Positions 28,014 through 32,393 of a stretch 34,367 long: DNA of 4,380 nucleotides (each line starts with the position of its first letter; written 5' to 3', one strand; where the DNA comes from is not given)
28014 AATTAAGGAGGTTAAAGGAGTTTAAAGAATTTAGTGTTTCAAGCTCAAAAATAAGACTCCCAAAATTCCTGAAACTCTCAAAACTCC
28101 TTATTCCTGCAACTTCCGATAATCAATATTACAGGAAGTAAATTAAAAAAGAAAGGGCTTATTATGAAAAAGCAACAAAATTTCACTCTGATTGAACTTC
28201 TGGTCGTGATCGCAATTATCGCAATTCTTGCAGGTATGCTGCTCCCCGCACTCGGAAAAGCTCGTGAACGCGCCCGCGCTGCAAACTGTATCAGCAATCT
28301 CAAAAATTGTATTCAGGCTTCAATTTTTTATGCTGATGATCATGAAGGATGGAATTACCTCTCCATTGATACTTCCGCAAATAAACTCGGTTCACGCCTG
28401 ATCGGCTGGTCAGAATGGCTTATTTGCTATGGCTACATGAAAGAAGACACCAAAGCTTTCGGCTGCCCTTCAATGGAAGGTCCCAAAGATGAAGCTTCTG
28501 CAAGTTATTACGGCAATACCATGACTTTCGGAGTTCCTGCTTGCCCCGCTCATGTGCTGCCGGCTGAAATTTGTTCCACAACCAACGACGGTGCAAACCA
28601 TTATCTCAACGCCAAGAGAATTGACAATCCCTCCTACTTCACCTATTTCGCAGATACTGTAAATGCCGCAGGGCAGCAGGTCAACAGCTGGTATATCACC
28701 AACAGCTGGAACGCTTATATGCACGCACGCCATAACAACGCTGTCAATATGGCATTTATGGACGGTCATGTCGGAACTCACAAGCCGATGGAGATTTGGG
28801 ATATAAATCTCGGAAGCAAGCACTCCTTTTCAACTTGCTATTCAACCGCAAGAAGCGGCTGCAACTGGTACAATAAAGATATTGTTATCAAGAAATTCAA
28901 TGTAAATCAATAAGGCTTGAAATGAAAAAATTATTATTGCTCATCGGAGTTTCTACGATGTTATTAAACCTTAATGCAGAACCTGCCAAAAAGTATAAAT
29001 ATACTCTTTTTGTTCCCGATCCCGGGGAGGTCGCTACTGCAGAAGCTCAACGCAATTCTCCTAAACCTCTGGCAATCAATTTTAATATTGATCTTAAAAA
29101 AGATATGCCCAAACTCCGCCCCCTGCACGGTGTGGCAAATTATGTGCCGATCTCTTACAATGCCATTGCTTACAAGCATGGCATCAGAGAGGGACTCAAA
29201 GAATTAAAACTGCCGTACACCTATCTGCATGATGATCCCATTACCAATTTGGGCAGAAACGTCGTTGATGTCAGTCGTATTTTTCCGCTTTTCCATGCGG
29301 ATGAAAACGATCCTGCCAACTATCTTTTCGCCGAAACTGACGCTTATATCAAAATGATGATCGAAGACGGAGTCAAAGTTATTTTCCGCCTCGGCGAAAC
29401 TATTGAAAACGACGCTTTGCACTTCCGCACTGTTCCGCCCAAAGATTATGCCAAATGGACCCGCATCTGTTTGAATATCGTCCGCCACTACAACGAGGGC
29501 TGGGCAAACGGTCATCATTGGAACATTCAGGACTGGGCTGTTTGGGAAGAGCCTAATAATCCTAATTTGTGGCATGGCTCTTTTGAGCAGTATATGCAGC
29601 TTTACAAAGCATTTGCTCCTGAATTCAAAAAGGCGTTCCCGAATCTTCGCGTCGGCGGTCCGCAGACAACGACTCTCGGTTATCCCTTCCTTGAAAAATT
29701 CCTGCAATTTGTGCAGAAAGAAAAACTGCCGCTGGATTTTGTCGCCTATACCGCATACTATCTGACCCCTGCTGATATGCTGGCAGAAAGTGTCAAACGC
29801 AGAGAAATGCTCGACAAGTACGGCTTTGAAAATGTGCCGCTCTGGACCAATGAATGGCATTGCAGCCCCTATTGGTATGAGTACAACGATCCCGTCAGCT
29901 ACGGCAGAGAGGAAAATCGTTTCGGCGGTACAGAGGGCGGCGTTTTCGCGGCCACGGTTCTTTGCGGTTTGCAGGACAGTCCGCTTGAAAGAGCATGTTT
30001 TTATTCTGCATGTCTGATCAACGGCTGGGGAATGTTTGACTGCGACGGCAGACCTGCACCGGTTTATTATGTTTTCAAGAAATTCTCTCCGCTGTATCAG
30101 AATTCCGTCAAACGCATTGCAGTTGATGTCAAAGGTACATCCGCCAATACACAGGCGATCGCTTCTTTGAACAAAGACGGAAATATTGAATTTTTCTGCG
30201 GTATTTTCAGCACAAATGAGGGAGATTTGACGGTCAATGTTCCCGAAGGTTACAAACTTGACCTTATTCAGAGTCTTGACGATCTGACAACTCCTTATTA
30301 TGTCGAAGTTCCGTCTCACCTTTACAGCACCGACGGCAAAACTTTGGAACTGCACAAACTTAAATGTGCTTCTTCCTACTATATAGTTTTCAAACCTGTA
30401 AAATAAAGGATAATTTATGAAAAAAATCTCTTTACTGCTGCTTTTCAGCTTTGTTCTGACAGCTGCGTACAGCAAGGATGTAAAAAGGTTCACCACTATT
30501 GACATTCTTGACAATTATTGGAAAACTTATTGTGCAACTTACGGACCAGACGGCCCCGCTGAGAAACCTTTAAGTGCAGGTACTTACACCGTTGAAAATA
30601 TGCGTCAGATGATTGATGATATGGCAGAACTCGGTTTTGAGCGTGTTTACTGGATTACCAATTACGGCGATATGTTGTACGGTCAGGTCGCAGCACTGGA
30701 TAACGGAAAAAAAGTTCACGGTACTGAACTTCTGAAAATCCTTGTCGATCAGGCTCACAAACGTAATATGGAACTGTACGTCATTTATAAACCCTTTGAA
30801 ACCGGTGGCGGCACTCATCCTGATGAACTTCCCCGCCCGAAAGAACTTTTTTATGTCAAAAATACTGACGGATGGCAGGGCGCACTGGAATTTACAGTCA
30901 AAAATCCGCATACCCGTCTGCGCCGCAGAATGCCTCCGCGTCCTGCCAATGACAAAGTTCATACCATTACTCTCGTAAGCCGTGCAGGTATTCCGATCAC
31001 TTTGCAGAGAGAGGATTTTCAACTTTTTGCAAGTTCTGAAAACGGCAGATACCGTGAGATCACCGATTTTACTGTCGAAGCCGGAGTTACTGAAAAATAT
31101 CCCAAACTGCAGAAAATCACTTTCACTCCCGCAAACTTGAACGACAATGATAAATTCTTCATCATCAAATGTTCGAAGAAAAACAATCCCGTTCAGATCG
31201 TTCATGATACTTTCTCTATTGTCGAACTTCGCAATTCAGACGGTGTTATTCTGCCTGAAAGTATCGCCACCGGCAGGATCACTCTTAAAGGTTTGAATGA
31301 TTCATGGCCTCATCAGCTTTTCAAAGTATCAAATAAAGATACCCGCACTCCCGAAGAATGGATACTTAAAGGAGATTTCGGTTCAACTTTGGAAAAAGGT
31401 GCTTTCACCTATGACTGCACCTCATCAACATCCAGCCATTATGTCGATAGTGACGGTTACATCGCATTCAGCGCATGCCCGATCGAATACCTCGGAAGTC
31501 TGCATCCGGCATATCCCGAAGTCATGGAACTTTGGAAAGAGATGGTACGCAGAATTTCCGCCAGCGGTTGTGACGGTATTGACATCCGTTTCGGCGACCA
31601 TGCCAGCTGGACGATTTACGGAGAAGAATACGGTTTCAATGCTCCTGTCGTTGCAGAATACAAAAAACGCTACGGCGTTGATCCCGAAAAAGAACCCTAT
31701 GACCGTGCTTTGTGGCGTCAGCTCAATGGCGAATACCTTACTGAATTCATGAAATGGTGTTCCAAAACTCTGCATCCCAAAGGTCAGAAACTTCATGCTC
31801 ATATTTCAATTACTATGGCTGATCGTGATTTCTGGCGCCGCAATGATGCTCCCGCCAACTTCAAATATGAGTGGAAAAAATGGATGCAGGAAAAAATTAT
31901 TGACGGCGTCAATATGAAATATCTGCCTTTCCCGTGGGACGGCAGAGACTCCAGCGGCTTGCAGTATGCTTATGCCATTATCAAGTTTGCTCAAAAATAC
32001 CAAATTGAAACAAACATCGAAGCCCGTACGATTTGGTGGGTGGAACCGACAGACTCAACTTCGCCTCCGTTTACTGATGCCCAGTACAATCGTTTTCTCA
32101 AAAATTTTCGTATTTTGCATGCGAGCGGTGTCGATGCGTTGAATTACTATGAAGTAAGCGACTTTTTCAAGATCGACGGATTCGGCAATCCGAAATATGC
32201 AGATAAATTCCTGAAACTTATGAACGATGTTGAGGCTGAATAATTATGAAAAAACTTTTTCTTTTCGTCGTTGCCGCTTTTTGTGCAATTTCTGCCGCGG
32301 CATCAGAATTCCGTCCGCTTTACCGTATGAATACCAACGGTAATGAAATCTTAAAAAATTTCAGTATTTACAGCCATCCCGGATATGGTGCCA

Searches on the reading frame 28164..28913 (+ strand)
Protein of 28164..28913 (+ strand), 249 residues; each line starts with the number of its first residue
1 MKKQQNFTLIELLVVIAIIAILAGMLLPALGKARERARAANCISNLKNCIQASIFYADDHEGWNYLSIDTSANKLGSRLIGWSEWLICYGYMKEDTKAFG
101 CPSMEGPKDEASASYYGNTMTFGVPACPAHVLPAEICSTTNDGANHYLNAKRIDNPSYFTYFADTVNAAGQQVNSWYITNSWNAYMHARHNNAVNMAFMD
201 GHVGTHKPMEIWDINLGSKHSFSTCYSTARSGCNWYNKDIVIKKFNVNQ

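Call 10: search_protein_families(library=pfam, proteins=[window:28164-28913:+])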
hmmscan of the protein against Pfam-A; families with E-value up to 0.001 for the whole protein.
window:28164-28913:+ (249 aa): 1 family
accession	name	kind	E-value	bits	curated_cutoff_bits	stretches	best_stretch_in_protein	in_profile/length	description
PF07963.17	N_methyl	-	5.8e-08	32.4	21.2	1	1-27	1-27/27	Prokaryotic N-terminal methylation motif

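Call 16: find_encoding_contigs(protein=window:28164-28913:+, flank=3000, max_places=10)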
Protein window:28164-28913:+ (249 aa): no gene with exactly this product is on record in the collection.

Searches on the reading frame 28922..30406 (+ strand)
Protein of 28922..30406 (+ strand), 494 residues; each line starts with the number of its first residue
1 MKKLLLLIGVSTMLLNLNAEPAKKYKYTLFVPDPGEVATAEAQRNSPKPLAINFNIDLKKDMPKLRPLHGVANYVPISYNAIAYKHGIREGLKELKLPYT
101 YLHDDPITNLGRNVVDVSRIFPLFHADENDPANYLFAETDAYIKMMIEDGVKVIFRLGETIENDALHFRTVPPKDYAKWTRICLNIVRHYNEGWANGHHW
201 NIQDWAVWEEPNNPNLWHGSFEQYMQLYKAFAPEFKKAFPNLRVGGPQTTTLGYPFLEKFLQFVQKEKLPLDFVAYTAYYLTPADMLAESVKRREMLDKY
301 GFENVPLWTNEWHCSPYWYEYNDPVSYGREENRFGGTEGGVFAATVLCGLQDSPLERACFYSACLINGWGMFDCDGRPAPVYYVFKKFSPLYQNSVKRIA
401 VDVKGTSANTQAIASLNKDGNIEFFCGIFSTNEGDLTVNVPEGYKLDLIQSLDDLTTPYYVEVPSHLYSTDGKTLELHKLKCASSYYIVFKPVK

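Call 10: search_protein_families(library=pfam, proteins=[window:28922-30406:+])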
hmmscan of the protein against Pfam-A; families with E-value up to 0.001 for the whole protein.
window:28922-30406:+ (494 aa): 1 family
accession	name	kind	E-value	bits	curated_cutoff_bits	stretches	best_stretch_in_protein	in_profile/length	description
PF01229.23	Glyco_hydro_39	-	1.3e-17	64.2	26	1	128-299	68-245/472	Glycosyl hydrolases family 39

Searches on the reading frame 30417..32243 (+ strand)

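Call 10: search_protein_families(library=pfam, proteins=[window:30417-32243:+])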
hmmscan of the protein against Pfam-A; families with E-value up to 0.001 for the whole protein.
window:30417-32243:+ (608 aa): 1 family
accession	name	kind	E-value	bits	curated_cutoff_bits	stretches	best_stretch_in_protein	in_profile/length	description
PF02638.21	GHL10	-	2.5e-10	40.4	27.9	1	345-499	114-257/311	Glycosyl hydrolase-like 10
